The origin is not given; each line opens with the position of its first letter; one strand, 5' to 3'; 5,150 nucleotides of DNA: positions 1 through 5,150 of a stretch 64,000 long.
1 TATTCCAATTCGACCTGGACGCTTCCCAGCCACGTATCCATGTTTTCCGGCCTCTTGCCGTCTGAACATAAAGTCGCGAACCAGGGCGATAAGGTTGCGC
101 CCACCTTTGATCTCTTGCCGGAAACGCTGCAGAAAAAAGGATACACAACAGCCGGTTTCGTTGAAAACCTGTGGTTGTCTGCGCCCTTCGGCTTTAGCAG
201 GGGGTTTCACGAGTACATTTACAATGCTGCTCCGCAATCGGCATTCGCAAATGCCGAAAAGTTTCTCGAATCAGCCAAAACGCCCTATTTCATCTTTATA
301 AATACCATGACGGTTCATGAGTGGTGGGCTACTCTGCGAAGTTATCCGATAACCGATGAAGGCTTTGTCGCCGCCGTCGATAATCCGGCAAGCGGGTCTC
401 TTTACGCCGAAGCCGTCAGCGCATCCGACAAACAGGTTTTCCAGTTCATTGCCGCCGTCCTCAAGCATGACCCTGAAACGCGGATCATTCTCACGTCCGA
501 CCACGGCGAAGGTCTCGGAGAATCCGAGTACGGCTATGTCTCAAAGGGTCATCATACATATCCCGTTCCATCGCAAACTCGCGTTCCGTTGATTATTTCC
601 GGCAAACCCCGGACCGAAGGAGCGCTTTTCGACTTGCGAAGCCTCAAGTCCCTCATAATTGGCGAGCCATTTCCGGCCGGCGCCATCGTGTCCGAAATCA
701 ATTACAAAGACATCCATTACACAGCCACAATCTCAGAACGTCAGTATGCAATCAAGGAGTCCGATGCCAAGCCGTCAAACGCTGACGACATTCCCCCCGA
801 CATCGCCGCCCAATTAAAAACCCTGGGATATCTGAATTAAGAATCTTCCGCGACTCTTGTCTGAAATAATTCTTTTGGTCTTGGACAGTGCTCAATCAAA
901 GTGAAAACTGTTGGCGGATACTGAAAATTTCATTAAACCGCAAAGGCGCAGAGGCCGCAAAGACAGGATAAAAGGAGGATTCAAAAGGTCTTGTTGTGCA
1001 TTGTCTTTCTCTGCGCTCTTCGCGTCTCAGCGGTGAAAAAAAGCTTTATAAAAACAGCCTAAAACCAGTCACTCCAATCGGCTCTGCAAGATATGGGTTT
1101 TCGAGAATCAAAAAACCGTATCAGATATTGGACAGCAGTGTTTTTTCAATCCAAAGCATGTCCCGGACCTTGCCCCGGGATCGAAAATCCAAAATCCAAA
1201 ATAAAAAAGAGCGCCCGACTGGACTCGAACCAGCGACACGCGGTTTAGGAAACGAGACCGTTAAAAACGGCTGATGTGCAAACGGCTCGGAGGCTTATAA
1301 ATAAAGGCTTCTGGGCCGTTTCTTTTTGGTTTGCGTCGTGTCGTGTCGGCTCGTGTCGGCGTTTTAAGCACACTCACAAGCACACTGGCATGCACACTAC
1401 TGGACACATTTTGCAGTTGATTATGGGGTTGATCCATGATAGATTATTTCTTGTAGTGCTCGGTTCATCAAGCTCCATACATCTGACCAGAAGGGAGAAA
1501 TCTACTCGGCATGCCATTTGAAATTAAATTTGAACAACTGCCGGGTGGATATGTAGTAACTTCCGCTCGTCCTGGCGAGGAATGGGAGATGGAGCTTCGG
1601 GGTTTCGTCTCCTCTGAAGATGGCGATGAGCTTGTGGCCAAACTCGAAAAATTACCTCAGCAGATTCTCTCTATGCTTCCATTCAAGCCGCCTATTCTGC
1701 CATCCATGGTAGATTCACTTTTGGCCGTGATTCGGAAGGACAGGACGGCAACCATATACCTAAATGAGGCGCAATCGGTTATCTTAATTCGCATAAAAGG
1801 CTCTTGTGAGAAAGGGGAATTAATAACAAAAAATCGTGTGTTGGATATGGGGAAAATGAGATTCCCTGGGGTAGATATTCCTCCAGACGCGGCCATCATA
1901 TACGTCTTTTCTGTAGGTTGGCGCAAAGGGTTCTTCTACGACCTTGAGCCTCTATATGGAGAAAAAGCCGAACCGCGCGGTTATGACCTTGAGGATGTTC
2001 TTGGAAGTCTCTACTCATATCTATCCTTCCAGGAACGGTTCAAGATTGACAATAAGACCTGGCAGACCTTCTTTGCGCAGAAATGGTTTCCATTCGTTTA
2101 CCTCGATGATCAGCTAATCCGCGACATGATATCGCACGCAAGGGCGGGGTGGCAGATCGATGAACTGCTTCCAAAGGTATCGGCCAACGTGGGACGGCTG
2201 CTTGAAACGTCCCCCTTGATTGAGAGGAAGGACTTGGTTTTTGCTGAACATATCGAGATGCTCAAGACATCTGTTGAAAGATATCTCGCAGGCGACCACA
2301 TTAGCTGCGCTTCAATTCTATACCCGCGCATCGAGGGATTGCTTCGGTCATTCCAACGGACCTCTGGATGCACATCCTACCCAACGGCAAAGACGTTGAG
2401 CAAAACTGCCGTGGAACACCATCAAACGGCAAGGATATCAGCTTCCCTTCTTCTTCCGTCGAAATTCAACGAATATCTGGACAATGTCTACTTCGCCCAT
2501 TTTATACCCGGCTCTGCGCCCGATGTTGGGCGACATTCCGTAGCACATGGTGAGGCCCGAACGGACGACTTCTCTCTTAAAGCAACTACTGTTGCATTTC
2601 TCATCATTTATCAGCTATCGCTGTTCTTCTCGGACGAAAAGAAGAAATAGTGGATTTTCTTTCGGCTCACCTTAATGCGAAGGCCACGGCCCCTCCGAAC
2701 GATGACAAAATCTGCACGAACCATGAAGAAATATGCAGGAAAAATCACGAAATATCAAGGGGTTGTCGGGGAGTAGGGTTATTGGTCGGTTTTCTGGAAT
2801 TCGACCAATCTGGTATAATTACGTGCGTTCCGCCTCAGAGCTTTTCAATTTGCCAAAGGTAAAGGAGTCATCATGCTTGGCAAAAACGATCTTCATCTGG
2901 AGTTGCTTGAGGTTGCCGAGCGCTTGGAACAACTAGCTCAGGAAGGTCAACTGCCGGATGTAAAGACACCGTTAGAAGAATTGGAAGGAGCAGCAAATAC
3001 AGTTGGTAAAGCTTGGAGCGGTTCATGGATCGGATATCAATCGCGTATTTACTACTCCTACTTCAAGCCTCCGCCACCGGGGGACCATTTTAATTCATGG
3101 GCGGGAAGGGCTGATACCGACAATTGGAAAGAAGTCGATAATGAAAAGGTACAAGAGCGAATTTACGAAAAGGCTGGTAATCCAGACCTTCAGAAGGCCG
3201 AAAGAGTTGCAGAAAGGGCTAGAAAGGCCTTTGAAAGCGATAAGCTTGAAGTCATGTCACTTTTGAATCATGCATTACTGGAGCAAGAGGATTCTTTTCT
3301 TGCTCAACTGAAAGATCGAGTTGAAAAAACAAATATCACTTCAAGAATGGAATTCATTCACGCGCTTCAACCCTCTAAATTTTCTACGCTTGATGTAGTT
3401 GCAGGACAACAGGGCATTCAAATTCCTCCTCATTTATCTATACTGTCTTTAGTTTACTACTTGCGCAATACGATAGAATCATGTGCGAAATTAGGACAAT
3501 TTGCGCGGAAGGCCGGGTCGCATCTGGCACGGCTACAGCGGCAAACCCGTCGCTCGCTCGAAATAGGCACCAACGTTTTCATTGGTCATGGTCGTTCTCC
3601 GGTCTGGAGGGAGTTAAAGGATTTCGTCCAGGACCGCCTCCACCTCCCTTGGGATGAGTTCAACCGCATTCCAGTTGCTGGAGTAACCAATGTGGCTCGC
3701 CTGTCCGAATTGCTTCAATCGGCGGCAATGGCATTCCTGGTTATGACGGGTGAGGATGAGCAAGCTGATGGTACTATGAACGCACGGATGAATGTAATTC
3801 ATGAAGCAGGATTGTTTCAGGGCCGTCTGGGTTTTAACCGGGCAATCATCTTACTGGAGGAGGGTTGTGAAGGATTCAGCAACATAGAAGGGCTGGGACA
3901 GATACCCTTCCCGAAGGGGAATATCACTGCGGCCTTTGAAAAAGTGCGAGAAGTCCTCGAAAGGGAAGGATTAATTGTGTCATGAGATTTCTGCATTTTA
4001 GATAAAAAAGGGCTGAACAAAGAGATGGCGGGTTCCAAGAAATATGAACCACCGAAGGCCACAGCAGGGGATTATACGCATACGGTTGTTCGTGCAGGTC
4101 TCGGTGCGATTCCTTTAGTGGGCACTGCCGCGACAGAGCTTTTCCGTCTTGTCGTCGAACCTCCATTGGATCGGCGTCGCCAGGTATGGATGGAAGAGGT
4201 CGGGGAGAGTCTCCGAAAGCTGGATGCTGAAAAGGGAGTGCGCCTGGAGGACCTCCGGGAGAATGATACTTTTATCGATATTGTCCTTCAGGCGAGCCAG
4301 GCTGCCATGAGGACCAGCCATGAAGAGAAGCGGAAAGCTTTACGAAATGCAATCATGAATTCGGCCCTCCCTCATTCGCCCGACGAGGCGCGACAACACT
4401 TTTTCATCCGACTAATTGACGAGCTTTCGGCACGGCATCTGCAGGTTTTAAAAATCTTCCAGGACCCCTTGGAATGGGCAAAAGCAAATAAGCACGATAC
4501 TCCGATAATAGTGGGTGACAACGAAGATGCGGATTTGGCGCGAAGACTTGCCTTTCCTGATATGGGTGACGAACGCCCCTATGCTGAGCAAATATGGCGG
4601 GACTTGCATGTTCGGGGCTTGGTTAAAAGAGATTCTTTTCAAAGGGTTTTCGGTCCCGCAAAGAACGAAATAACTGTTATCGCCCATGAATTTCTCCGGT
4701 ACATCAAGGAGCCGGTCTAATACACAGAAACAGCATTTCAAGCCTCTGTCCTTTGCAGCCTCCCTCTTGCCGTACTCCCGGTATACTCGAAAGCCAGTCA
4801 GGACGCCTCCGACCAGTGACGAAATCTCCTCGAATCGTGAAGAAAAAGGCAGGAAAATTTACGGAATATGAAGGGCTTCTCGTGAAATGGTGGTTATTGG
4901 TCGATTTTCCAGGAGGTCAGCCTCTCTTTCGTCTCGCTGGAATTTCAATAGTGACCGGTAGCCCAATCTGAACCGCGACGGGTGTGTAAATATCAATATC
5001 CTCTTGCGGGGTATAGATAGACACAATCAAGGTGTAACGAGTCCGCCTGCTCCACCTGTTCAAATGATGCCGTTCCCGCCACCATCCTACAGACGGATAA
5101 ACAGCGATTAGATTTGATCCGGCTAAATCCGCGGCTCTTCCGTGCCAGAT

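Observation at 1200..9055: ~7.8-kb island with no integrase gene inserted at the 3' end of tRNA-Arg(CCU), bounded by a perfect 54-bp direct repeat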

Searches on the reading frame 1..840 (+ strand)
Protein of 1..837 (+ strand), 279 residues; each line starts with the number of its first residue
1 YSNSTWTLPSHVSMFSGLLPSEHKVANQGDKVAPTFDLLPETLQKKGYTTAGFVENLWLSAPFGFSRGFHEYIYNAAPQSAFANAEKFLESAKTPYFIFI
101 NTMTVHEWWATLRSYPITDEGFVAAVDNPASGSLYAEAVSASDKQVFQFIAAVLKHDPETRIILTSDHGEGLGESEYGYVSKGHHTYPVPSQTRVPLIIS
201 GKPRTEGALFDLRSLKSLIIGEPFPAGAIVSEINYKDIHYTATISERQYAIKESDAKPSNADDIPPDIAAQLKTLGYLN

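Call 7: search_protein_families(library=pfam, proteins=[window:40-840:+], max_evalue=0.01)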
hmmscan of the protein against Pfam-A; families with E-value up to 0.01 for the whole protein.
window:40-840:+ (266 aa): 1 family
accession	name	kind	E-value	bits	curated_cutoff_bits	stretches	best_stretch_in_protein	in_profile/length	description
PF00884.28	Sulfatase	-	1.3e-19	71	25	1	1-190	56-275/301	Sulfatase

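Call 48: find_related_loci(query=window:1-837:+, collection=metagenome_contigs, flank=10000)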
Query window:1-837:+ (279 aa) in metagenome_contigs; peptide patterns used: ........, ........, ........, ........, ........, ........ (x = any residue, [..] = any of these).
145 stretches matched a pattern, but none encodes a relative of the query by tblastn (E <= 1e-3).

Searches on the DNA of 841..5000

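Call 103: search_rna_families(source=window, start=841, end=5000, threshold=evalue, max_evalue=1)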
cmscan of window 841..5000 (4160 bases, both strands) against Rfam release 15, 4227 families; matches with E-value up to 1: 1.
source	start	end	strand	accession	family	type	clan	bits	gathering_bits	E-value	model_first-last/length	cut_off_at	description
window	2978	3063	-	RF04343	Plastid-psbA-2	Cis-reg;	CL00153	22.1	55.8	0.82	1-60/60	no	Plastid-psbA-2 3UTR RNA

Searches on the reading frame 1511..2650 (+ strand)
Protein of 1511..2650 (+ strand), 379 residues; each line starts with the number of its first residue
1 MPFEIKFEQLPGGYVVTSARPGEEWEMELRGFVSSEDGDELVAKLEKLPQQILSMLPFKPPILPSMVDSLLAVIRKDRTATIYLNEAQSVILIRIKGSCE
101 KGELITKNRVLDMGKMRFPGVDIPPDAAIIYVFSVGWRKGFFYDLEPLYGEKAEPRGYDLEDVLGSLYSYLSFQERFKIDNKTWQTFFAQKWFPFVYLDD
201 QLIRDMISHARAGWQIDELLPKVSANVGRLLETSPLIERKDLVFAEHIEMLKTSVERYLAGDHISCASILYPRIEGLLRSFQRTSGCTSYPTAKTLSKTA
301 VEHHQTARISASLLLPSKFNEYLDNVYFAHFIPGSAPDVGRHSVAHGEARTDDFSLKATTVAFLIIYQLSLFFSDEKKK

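Call 7: search_protein_families(library=pfam, proteins=[window:1511-2650:+], max_evalue=0.01)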
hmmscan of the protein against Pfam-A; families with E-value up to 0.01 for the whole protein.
window:1511-2650:+ (379 aa): 0 families

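Call 8: search_protein_families(library=padloc, proteins=[window:1511-2650:+], max_evalue=0.01)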
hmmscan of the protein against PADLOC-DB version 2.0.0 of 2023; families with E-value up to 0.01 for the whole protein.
window:1511-2650:+ (379 aa): 0 families

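Call 30: search_protein_families(library=ncbifam, proteins=[window:1511-2650:+], max_evalue=0.1)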
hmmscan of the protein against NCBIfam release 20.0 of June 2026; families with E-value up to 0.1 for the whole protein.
window:1511-2650:+ (379 aa): 0 families

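Call 31: search_protein_families(library=phrogs, proteins=[window:1511-2650:+], max_evalue=0.1)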
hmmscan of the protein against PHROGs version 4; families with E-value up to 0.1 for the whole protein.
window:1511-2650:+ (379 aa): 0 families

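Call 63: find_homologous_proteins(query=window:1511-2650:+, max_evalue=0.001)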
Query window:1511-2650:+ (379 aa): 407 proteins with E <= 0.001 among 3481 candidates; the best 120 are listed.
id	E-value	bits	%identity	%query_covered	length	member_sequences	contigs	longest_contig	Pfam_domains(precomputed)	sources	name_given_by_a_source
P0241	3.0e-234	795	100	93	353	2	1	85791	-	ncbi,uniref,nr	ncbi:MAG: hypothetical protein C4520_06030 [Candidatus Abyssobacteria bacterium SURF_5]|uniref:DUF42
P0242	3.0e-177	607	70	100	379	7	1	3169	-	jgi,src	-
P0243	1.3e-175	602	71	100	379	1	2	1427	-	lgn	-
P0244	1.3e-172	592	70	98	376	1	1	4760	-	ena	-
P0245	1.0e-168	579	68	99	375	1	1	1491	-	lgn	-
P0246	2.2e-167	575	67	100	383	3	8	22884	-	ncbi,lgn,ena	-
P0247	5.3e-166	570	65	100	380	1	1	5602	-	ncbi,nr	ncbi:MAG: hypothetical protein Q6358_13365 [Candidatus Brocadiales bacterium]|nr:hypothetical protei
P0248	6.5e-165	567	66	100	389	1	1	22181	-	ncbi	-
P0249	2.3e-164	565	65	100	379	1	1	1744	-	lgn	-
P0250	1.2e-162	559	66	100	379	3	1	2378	-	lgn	-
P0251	3.5e-162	558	64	100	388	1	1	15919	-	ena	-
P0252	2.4e-161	555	64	100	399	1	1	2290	-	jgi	jgi:hypothetical protein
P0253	3.6e-159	548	63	100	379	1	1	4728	-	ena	-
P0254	3.2e-157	541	71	87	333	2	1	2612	-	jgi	jgi:hypothetical protein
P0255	2.8e-156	538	61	99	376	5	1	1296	-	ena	-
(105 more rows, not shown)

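Call 75: predict_structure(alignment_id=A2)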
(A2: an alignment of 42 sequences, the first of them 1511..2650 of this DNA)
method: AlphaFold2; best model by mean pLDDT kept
length: 379 residues; sequences in the alignment: 42
mean_pLDDT: 86.1   pTM: 0.84
mean pLDDT of the five models: 86.1, 85.0, 84.9, 84.0, 83.7
residues with pLDDT >= 90: 172; 70-90: 173; 50-70: 27; < 50: 7
segments of 3 or more residues with pLDDT < 50: 309-312, 377-379
pLDDT, mean of each block of 10 residues (from residue 1): 93 86 87 91 93 92 88 96 92 85 88 88 93 92 91 81 87 88 92 92 96 96 96 81 87 95 91 89 81 78 58 69 84 68 71 84 92 60
secondary structure, 60 per line:
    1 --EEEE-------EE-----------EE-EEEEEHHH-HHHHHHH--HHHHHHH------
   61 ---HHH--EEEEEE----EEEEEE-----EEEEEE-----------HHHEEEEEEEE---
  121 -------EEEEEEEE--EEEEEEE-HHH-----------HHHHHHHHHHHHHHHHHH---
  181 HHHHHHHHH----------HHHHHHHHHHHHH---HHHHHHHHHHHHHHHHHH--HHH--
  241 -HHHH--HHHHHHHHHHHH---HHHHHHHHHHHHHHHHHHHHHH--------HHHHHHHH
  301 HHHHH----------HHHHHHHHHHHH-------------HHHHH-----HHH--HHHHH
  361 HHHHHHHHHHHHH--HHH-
elements in order: E3-6 E30-34 H39-45 H48-54 E69-74 E79-84 E90-95 E110-117 E128-135 E138-144 H160-177 H181-189 H200-212 H216-233 H242-245 H248-259 H263-284 H293-305 H316-327 H341-345 H356-373

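Call 83: fold_search(model_id=the predicted structure, library=pdb)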
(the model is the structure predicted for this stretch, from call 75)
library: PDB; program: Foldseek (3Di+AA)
matches with E <= 10: 154; with E <= 0.001: 0
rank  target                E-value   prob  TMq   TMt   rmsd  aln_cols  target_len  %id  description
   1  3mvu                  3.7e-01  0.12  0.15  0.20  13.5       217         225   14  Crystal structure of a TenA family transcription regulator (TM1040_3656) from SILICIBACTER SP. TM1040 at 1.80 A resoluti (released 2010-05-26)
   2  5mmi_S                3.9e-01  0.02  0.07  0.11  21.7       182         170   14  Structure of the large subunit of the chloroplast ribosome (released 2017-01-11)
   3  6ns4_B                7.1e-01  0.03  0.12  0.08  26.4       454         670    8  Crystal structure of fungal lipoxygenase from Fusarium graminearum. C2 crystal form. (released 2019-03-27)
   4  6y2p_B                7.5e-01  0.05  0.15  0.16  21.4       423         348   10  Escherichia coli RnlA-RnlB Toxin-Antitoxin System. (released 2021-04-14)
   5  3c2w_H                7.9e-01  0.02  0.08  0.07  19.3       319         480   11  Crystal structure of the photosensory core domain of P. aeruginosa bacteriophytochrome PaBphP in the Pfr state (released 2008-09-23)
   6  6ns5_B                8.3e-01  0.03  0.12  0.08  26.3       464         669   10  Crystal structure of fungal lipoxygenase from Fusarium graminearum. Second C2 crystal form. (released 2019-03-27)
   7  6eri_AR               1.0e+00  0.02  0.07  0.09  19.2       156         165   14  Structure of the chloroplast ribosome with chl-RRF and hibernation-promoting factor (released 2018-04-18)
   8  6tug_G                1.3e+00  0.05  0.12  0.12  19.7       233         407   15  Enterococcus italicus Csm6 bound to cyclic hexa-2'-fluoro-hexa-dAMP (released 2020-02-26)
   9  4v19_V                1.4e+00  0.02  0.08  0.12  19.4       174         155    8  Structure of the large subunit of the mammalian mitoribosome, part 1 of 2 (released 2014-10-08)
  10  4zxs_C                1.7e+00  0.02  0.08  0.14  17.4       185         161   12  HSV-1 nuclear egress complex (released 2015-11-11)
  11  4egx_B                1.9e+00  0.03  0.08  0.13  15.3       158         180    8  Crystal structure of KIF1A CC1-FHA tandem (released 2012-10-03)
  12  5l2b_B                2.1e+00  0.02  0.10  0.10  20.4       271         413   12  Structure of CNTnw N149S, E332A in an outward-facing state (released 2017-04-12)
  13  6i9r_S                2.3e+00  0.02  0.08  0.13  20.5       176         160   15  Large subunit of the human mitochondrial ribosome in complex with Virginiamycin M and Quinupristin (released 2020-07-08)
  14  3hmx_B                2.5e+00  0.04  0.13  0.22  14.1       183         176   11  Crystal structure of ustekinumab FAB/IL-12 complex (released 2010-06-09)
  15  6tug_A                2.5e+00  0.03  0.12  0.11  20.1       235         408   15  Enterococcus italicus Csm6 bound to cyclic hexa-2'-fluoro-hexa-dAMP (released 2020-02-26)
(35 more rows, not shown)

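Call 98: find_encoding_contigs(protein=P0246, flank=10000, max_places=3)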
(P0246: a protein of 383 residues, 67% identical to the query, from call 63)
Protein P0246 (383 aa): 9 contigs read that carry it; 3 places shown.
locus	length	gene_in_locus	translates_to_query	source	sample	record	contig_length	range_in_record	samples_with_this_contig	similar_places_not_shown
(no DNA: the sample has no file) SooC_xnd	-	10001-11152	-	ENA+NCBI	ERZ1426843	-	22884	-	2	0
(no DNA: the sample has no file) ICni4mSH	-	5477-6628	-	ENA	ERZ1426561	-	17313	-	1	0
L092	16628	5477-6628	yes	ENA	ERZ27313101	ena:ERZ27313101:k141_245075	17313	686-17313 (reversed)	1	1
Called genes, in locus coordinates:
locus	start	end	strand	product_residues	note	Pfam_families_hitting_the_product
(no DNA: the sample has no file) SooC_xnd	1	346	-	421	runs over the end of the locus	PF00561:Abhydrolase_1, PF12697:Abhydrolase_6 (weak), PF12146:Hydrolase_4 (weak)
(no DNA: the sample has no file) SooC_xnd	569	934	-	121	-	PF00453:Ribosomal_L20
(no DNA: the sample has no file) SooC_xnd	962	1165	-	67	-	PF01632:Ribosomal_L35p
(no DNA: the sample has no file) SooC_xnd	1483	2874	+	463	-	PF00365:PFK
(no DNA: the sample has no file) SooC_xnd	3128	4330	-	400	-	PF03372:Exo_endo_phos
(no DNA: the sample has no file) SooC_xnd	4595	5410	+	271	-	PF01149:Fapy_DNA_glyco, PF06831:H2TH, PF06827:zf-FPG_IleRS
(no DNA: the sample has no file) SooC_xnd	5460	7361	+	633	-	PF13522:GATase_6, PF13537:GATase_7, PF00733:Asn_synthase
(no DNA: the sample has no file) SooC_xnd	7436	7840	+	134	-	PF28396:SepQ_C (weak), PF01052:FliMN_C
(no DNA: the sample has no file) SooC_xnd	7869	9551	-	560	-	PF03023:MurJ, PF01554:MatE (weak)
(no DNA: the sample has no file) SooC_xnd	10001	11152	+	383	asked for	-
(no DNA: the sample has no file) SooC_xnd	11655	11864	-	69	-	-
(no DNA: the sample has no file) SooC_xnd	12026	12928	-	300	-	PF01145:Band_7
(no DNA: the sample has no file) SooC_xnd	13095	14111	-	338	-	PF01336:tRNA_anti-codon (weak), PF01966:HD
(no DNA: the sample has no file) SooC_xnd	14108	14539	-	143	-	-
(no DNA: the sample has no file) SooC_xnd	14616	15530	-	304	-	-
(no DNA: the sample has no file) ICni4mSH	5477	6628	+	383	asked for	-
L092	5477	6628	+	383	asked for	-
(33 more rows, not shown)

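Call 99: find_encoding_contigs(protein=P0248, flank=10000, max_places=2)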
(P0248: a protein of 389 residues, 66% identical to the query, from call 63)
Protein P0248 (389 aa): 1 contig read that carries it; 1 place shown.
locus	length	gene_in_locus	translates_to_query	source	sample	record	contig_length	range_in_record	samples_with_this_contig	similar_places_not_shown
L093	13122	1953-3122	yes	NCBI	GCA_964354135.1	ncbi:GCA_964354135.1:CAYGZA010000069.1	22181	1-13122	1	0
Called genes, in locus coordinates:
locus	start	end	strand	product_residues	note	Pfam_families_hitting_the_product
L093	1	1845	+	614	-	?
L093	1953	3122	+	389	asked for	-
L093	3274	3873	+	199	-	PF01121:CoaE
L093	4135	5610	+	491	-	PF07498:Rho_N, PF07497:Rho_RNA_bind, PF00006:ATP-synt_ab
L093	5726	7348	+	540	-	PF01555:N6_N4_Mtase, PF04471:Mrr_cat (weak), PF22722:NA-iREase1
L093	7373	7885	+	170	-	PF00885:DMRL_synthase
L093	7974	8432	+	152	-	PF01029:NusB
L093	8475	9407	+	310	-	PF13604:AAA_30 (weak), PF00448:SRP54, PF13401:AAA_22 (weak)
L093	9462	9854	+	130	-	PF13279:4HBT_2, PF03061:4HBT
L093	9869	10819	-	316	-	PF12730:ABC2_membrane_4 (weak), PF12679:ABC2_membrane_2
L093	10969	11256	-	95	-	PF00708:Acylphosphatase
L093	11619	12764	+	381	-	-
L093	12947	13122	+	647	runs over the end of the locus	PF06480:FtsH_ext (faint), PF00004:AAA, PF17862:AAA_lid_3, PF01434:Peptidase_M41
